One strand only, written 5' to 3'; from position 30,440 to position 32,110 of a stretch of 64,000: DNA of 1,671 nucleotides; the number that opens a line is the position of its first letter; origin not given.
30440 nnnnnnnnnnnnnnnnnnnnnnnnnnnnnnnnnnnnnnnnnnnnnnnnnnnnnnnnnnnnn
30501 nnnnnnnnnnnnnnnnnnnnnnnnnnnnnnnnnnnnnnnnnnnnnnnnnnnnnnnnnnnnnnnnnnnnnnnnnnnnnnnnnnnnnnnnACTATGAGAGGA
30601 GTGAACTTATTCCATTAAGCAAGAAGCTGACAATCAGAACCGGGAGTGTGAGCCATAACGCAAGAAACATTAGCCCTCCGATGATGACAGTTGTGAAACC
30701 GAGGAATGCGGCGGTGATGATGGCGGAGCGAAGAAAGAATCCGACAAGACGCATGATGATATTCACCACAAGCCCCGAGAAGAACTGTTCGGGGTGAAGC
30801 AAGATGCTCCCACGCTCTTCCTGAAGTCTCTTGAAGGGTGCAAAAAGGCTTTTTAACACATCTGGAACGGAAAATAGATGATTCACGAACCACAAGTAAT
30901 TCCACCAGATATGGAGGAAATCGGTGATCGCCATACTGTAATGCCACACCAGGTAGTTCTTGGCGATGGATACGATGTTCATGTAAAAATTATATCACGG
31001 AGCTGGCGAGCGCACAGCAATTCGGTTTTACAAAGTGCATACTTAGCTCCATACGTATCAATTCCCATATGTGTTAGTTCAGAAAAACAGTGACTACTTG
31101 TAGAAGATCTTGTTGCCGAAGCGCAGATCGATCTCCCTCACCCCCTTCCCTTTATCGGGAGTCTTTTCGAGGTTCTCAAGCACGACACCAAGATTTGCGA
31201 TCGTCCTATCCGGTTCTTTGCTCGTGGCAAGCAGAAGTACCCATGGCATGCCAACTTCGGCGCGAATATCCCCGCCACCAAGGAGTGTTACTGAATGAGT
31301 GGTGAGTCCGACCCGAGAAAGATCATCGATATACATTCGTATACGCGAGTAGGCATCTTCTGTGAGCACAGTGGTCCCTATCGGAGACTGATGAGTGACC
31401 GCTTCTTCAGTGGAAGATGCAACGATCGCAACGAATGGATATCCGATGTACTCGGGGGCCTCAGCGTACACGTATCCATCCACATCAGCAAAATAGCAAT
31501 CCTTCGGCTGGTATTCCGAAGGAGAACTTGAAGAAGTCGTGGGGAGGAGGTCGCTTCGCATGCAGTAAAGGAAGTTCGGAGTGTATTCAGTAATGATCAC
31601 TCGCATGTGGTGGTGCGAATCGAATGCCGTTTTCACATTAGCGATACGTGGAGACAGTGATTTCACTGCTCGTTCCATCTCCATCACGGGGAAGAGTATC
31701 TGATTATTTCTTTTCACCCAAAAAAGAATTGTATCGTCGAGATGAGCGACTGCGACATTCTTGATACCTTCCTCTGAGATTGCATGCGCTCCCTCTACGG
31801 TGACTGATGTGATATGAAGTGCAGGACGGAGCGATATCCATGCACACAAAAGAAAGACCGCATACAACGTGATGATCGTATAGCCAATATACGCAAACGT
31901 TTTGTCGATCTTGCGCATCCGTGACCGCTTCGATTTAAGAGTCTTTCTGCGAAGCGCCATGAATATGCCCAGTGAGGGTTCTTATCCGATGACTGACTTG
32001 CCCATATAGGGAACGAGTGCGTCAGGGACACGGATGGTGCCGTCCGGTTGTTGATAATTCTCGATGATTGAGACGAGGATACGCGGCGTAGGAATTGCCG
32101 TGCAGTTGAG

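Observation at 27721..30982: Membrane-anchored ClpB/ClpC-like double-AAA+ ATPase with a degenerate D1, co-operonic with a small polytopic membrane protein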

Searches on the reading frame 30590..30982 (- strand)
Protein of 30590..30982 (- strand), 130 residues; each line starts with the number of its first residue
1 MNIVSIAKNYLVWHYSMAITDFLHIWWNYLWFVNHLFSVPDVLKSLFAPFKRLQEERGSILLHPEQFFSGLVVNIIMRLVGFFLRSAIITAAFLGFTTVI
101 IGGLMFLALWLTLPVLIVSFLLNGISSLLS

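Call 3: search_protein_families(library=pfam, proteins=[window:30590-30982:-], max_evalue=0.01)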
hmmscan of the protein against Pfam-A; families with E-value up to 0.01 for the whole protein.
window:30590-30982:- (130 aa): 0 families

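Call 4: search_protein_families(library=ncbifam, proteins=[window:30590-30982:-], max_evalue=0.01)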
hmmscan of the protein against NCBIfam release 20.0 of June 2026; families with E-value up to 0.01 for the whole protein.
window:30590-30982:- (130 aa): 0 families

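Call 23: find_homologous_proteins(query=A1, max_evalue=0.001)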
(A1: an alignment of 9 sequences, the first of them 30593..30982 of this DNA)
Query A1 (9 sequences) (130 aa, profile of the alignment): 1459 proteins with E <= 0.001 among 8000 candidates; the best 120 are listed.
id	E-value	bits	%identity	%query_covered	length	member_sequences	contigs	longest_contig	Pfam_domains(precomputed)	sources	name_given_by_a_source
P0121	1.2e-45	173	100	100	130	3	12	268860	-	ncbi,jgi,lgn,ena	jgi:hypothetical protein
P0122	4.0e-44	168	59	98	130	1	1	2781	-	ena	-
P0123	4.8e-44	167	70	100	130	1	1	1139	-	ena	-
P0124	9.4e-44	166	83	100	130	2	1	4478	-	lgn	-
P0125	9.4e-44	166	71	99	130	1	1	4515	-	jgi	jgi:hypothetical protein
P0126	1.4e-43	166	77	100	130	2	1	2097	-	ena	-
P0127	1.6e-43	166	65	97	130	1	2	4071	-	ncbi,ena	-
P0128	1.6e-43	166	73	100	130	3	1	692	-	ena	-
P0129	2.4e-43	165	82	100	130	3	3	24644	-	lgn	-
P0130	2.7e-43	165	70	100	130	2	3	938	-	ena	-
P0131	2.9e-43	165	42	98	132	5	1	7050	-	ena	-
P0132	3.1e-43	165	47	98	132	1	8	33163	-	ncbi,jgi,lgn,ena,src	ncbi:MAG TPA: hypothetical protein VJC04_02670 [Candidatus Paceibacterota bacterium]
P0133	3.6e-43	165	69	100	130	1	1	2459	-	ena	-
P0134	5.3e-43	164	61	100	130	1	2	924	-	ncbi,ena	-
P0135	7.1e-43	164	55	100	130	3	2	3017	-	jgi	jgi:hypothetical protein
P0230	1.8e-34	136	37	81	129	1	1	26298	-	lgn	-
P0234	4.0e-33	132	33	100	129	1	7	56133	-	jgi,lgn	jgi:hypothetical protein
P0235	4.7e-33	132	40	95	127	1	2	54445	-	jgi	jgi:hypothetical protein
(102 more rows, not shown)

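Call 24: search_protein_families(library=pfam, alignment_id=A1, max_evalue=10)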
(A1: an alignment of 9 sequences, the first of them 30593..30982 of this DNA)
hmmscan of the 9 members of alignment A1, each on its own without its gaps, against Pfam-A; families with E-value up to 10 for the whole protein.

A. member 1, window:30593-30982:- (130 aa): 1 family
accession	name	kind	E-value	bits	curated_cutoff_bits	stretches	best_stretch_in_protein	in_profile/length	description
PF12553.13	DUF3742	-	1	9.9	27.2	1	84-119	40-74/120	Protein of unknown function (DUF3742)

B. families by the number of members that match (of 9 scanned): 10 families
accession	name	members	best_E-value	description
PF01010.25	Proton_antipo_C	1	0.11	NADH-dehyrogenase subunit F, TMs, (complex I) C-terminus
PF12553.13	DUF3742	1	1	Protein of unknown function (DUF3742)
PF13605.11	DUF4141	1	1.2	Domain of unknown function (DUF4141)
PF01146.22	Caveolin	1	1.3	Caveolin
PF03741.22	TerC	1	1.7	Integral membrane protein TerC family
PF20990.2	DUF2207_C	1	2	Predicted membrane protein (DUF2207) C-terminal domain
PF00434.23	VP7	1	3.3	Glycoprotein VP7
PF10160.15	Tmemb_40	1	3.5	Predicted membrane protein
PF14257.11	DUF4349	1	3.7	Domain of unknown function (DUF4349)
PF00487.30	FA_desaturase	1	5.7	Fatty acid desaturase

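Call 57: predict_structure(alignment_id=A7)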
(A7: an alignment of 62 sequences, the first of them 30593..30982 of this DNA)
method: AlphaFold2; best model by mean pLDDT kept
length: 130 residues; sequences in the alignment: 62
mean_pLDDT: 89.3   pTM: 0.69
mean pLDDT of the five models: 89.3, 87.1, 86.0, 85.7, 85.3
residues with pLDDT >= 90: 81; 70-90: 38; 50-70: 11; < 50: 0
segments of 3 or more residues with pLDDT < 50: none
pLDDT, mean of each block of 10 residues (from residue 1): 85 92 96 95 83 67 82 87 93 97 95 93 96
secondary structure, 60 per line:
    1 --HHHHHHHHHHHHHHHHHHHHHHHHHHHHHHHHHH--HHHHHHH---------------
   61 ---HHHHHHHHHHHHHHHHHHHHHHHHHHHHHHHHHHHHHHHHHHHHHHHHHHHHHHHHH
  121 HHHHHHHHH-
elements in order: H3-36 H39-45 H64-129
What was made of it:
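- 30590..30982 (-): Gene for the 130-aa small membrane partner. It has a cytoplasmic aromatic-rich helix (aa 3-36), a conserved loop with the PFKRLQE motif (aa 46-63), a juxtamembrane helix with invariant R78/G81/R85, and an uncharged 45-aa C-terminal TM hairpin (aa 86-130). AF2 pLDDT is 89.3 (call 57).
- On Torsin: The cofactor is a helical hairpin with no AAA-like fold (call 57).
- Closest known: Torsin ATPases with LAP1/LULL1 cofactors. Different: The cofactor here is a 130-aa helical hairpin protein with no AAA-like fold (call 57).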

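Call 62: fold_search(model_id=the predicted structure, library=pdb)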
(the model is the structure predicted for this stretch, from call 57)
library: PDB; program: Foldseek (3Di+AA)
matches with E <= 10: 31; with E <= 0.001: 0
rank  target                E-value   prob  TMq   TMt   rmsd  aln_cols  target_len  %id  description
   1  6zff_B                2.3e+00  0.11  0.25  0.26  11.6       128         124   12  Pyrococcus furiosus Rad50 coiled coils in rod configuration (released 2020-07-08)
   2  4hts                  4.6e+00  0.04  0.21  0.14  28.5       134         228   19  Crystal Structure of Twin Arginine Translocase Receptor- TatC (released 2013-05-01)
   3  9jz0_0                4.8e+00  0.08  0.27  0.29  15.2       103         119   12  portal-tail complex of DNA-ejected T7 (released 2024-12-11)
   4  7ena_v                5.1e+00  0.09  0.28  0.27  13.1       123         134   12  TFIID-based PIC-Mediator holo-complex in pre-assembled state (pre-hPIC-MED) (released 2021-05-26)
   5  3u0c_A                5.5e+00  0.12  0.34  0.29  10.3       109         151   12  Crystal structure of N-terminal region of Type III Secretion First Translocator IpaB (residues 74-224) (released 2012-02-15)
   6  9baa_B                5.5e+00  0.08  0.22  0.06  11.7        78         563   13  Cryo-EM structure of the ABC transporter PCAT1 bound with Mg_class_1 (released 2024-10-30)
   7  6z6f_D                5.8e+00  0.12  0.39  0.12  15.2       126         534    7  HDAC-PC (released 2021-02-17)
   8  2w6g_G                5.8e+00  0.08  0.30  0.29  13.2       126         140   13  Low resolution structures of bovine mitochondrial F1-ATPase during controlled dehydration: Hydration State 3. (released 2009-10-27)
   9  5wkq_A                6.5e+00  0.11  0.34  0.27   8.8       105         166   14  2.10 A resolution structure of IpaB (residues 74-242) from Shigella flexneri (released 2018-05-16)
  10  5wkq_B                6.5e+00  0.10  0.34  0.28  10.0       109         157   12  2.10 A resolution structure of IpaB (residues 74-242) from Shigella flexneri (released 2018-05-16)
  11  2iub_G                6.5e+00  0.10  0.34  0.15  11.1       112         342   13  Crystal structure of a divalent metal ion transporter CorA at 2.9 A resolution. (released 2006-08-03)
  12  5y9o_A                7.3e+00  0.05  0.23  0.09  17.0        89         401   13  The apo structure of Legionella pneumophila WipA (released 2018-05-16)
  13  5m48                  8.2e+00  0.15  0.42  0.47   6.8       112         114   14  Coiled coil domain of Rtt103p (released 2017-10-11)
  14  8j07_i9               8.2e+00  0.09  0.37  0.06  11.7       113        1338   12  96nm repeat of human respiratory doublet microtubule and associated axonemal complexes (released 2023-07-26)
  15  2iub_F                8.2e+00  0.08  0.33  0.15  11.2       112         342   13  Crystal structure of a divalent metal ion transporter CorA at 2.9 A resolution. (released 2006-08-03)
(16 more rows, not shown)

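Call 66: search_protein_families(library=padloc, proteins=[window:30590-30982:-], max_evalue=0.01)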
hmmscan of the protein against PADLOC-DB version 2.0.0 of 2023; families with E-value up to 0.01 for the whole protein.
window:30590-30982:- (130 aa): 0 families

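Call 80: find_encoding_contigs(protein=P0234, flank=4000, max_places=1)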
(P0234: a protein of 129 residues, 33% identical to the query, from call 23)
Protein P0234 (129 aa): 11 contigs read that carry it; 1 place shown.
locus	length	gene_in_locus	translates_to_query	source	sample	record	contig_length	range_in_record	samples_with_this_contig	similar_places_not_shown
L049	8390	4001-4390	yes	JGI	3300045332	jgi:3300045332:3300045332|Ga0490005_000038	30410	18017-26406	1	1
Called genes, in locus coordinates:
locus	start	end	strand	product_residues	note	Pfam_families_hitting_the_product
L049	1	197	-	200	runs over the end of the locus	-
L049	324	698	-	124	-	-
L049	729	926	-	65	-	-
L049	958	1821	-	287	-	PF02481:DNA_processg_A, PF17782:WHD_DprA (weak)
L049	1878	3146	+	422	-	PF02403:Seryl_tRNA_N, PF00587:tRNA-synt_2b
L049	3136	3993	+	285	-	-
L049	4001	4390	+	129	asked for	-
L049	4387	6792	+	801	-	PF00158:Sigma54_activat (faint), PF00004:AAA, PF07724:AAA_2, PF07728:AAA_5, PF10431:ClpB_D2-small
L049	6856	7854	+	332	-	PF09587:PGA_cap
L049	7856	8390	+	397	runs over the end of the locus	PF01520:Amidase_3, PF01471:PG_binding_1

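Call 81: find_encoding_contigs(protein=P0235, flank=4000, max_places=1)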
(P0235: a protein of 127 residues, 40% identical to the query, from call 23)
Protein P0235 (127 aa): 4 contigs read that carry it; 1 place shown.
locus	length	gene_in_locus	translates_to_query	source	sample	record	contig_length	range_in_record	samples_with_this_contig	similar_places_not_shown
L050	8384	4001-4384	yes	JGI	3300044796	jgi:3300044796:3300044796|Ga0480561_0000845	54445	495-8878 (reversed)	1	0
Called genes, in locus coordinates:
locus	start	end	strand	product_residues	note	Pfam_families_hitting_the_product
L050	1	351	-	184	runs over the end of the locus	-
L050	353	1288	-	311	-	PF00089:Trypsin, PF13365:Trypsin_2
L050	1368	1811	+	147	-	PF01668:SmpB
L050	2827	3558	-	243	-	PF12686:DUF3800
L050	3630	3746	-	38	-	-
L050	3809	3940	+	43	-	-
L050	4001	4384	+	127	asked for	-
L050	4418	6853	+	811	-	PF00158:Sigma54_activat (faint), PF07724:AAA_2, PF00004:AAA (weak), PF07728:AAA_5 (weak), PF10431:ClpB_D2-small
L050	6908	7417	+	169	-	PF05198:IF3_N, PF00707:IF3_C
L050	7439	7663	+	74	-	-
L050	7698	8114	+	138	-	PF00453:Ribosomal_L20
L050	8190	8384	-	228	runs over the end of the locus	?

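Call 82: find_encoding_contigs(protein=P0230, flank=4000, max_places=1)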
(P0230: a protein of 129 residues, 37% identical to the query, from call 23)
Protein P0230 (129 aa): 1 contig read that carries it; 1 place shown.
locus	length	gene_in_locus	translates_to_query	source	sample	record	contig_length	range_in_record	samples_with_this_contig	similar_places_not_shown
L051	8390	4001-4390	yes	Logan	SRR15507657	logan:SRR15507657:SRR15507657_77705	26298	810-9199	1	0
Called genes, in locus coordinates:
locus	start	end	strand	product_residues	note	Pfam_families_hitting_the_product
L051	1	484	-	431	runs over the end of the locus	?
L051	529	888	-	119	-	PF04480:DUF559, PF18741:MTES_1575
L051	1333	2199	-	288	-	PF02481:DNA_processg_A, PF17782:WHD_DprA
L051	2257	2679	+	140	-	-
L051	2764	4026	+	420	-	PF02403:Seryl_tRNA_N, PF00587:tRNA-synt_2b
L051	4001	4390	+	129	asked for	-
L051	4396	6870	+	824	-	PF00158:Sigma54_activat (faint), PF00004:AAA (weak), PF07724:AAA_2, PF07728:AAA_5, PF10431:ClpB_D2-small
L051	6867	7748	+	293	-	-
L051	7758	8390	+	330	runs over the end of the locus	PF01207:Dus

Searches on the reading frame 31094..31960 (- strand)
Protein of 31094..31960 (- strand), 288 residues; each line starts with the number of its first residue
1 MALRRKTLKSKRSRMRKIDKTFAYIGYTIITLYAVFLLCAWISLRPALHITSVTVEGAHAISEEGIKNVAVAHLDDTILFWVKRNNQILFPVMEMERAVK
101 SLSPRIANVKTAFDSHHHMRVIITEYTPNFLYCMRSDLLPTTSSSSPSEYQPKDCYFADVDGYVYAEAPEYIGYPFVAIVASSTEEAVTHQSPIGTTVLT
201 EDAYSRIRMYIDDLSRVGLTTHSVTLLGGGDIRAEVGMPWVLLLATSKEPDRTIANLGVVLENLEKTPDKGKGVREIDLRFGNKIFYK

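Call 3: search_protein_families(library=pfam, proteins=[window:31094-31960:-], max_evalue=0.01)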
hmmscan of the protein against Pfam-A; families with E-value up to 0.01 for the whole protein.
window:31094-31960:- (288 aa): 0 families

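Call 46: search_solved_structures(query=A6, max_evalue=10)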
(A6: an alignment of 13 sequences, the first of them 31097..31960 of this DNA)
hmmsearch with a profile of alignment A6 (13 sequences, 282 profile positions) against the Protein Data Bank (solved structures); distinct sequences matched with E-value up to 10: 12.
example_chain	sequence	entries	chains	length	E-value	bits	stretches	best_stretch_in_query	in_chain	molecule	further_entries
8hhf_Q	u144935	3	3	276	3.5e-06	30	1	32-274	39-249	Cell division protein FtsQ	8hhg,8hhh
5z2w_A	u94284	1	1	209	1e-05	28.4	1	90-274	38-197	Cell division protein FtsQ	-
2vh1_A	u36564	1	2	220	1.3e-05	28.1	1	91-274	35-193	CELL DIVISION PROTEIN FTSQ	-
6h9n_A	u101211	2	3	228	1.5e-05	27.9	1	91-274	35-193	Cell division protein FtsQ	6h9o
2vh2_A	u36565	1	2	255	0.25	14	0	203-274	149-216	CELL DIVISION PROTEIN FTSQ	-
25hr_C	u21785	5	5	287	0.26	14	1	195-275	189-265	Cell division protein FtsQ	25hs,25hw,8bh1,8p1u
6z2i_A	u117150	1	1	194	0.47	13.1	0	203-249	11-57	de novo designed TIM barrel DeNovoTIM6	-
7fex_A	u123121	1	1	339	0.7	12.6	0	184-268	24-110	SLFN11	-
8zar_A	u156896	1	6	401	1.1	11.9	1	11-76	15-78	Multidrug export protein EmrA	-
6mv6_A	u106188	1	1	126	1.3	11.7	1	216-274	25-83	Ribonuclease K6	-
4x09_A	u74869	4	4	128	1.3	11.6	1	216-274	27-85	Ribonuclease K6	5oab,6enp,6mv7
6wvs_A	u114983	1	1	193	1.8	11.2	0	190-250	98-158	DeNovoTIM15 hyperstable de novo TIM barrel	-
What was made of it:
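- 31094..31960 (-): Upstream neighbour: a 288-aa FtsQ/DivIB homologue (N-terminal basic tail, one TM, POTRA). It is frequently but not always linked to the module. The profile hits FtsQ structures at E = 3.5e-6 over nearly the full length (call 46).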

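Call 47: search_protein_families(library=pfam, alignment_id=A6, max_evalue=1)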
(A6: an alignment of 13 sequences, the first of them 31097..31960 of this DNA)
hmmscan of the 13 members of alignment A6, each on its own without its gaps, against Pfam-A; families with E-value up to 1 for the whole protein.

A. member 1, window:31097-31960:- (288 aa): 1 family
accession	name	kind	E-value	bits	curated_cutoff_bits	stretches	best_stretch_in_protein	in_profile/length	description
PF08478.15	POTRA_1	-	0.019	15.7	23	1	49-126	2-69/69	POTRA domain, FtsQ-type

B. families by the number of members that match (of 13 scanned): 10 families
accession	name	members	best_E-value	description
PF08478.15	POTRA_1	8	5.4e-05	POTRA domain, FtsQ-type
PF03799.20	FtsQ_DivIB_C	1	0.0033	Cell division protein FtsQ/DivIB, C-terminal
PF09925.14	DUF2157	1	0.014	Predicted membrane protein (DUF2157)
PF06898.16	YqfD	1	0.021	Putative stage IV sporulation protein YqfD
PF18708.6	MapZ_C2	1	0.099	MapZ extracellular C-terminal domain 2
PF14274.12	BT_3044-like_C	1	0.11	BT_3044-like, C-terminal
PF22074.2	Cep192_D5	1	0.13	Cep192 domain 5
PF05391.16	Lsm_interact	1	0.18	Lsm interaction motif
PF23560.1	GBD_Hemicentin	1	0.19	Hemicentin galactose-binding domain-like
PF13838.12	Clathrin_H_link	1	0.21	Clathrin-H-link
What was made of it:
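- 31094..31960 (-): POTRA_1 matches 8/13 members (call 47).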

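Call 66: search_protein_families(library=padloc, proteins=[window:31094-31960:-], max_evalue=0.01)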
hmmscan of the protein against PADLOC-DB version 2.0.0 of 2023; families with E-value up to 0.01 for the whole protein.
window:31094-31960:- (288 aa): 0 families
